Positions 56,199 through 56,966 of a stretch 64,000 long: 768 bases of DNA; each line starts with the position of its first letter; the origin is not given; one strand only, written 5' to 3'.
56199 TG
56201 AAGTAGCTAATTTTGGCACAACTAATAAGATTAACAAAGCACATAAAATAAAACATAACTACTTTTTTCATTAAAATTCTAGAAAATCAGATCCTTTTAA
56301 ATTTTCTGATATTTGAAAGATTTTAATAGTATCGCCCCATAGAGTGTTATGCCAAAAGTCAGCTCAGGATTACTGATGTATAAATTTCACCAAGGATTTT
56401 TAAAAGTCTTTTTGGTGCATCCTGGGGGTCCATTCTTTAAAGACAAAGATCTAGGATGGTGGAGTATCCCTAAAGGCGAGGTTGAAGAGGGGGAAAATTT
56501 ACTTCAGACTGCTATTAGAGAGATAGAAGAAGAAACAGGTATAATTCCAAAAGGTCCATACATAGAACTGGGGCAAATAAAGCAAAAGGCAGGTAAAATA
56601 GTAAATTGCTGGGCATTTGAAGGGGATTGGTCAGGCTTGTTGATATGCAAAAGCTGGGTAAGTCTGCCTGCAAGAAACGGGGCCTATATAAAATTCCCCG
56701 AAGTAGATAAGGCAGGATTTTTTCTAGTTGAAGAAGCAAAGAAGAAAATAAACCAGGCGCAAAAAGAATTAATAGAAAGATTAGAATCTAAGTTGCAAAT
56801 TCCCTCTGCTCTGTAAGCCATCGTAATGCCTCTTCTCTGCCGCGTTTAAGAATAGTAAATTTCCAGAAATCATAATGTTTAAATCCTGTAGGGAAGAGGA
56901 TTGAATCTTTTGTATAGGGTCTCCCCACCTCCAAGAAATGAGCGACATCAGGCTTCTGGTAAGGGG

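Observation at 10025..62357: All nine tRNA genes have a TATA-like octamer at exactly -31..-24: signature of leaderless tRNA transcription (RNase P independence?)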

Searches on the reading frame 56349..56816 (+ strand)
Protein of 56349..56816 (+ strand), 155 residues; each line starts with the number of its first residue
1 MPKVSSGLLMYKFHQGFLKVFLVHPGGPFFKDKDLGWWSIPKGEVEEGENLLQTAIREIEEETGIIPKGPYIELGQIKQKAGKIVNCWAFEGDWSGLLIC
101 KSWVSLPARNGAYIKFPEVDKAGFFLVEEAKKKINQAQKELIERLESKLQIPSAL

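Call 66: search_protein_families(library=ncbifam, max_evalue=0.001, proteins=[window:56349-56816:+])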
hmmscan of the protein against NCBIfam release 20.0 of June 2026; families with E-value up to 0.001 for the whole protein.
window:56349-56816:+ (155 aa): 9 families
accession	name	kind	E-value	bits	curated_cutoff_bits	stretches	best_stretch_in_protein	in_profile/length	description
NF041652.1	Nud_hyd_Dein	equivalog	2.6e-08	34.2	200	1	19-65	26-72/152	Nudix hydrolase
NF052459.1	OxoGTPPhMutT1Mycb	equivalog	1.9e-06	27.2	475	1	38-68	31-61/292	8-oxo-(d)GTP phosphatase MutT1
NF006961.0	PRK09438.1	equivalog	8.7e-06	25.3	103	1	33-74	29-70/151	dihydroneopterin triphosphate diphosphatase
NF001938.0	PRK00714.1-5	equivalog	2.8e-05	23.5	116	1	33-65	42-74/172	RNA pyrophosphohydrolase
NF006530.0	PRK08999.1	equivalog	4.2e-05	22.7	245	1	35-66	32-63/315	Nudix family hydrolase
NF007834.0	PRK10546.1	equivalog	6.5e-05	22.8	156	1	35-90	29-84/135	pyrimidine (deoxy)nucleoside triphosphate diphosphatase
NF008736.0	PRK11762.1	equivalog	0.00031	20.3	169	1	39-65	77-103/186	ADP compounds hydrolase NudE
TIGR02705.1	nudix_YtkD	equivalog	0.00037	20.1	154.4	1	40-73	49-83/156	RNA deprotection pyrophosphohydrolase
NF008044.0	PRK10776.1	equivalog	0.00049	20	148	1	36-70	31-65/130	8-oxo-dGTP diphosphatase MutT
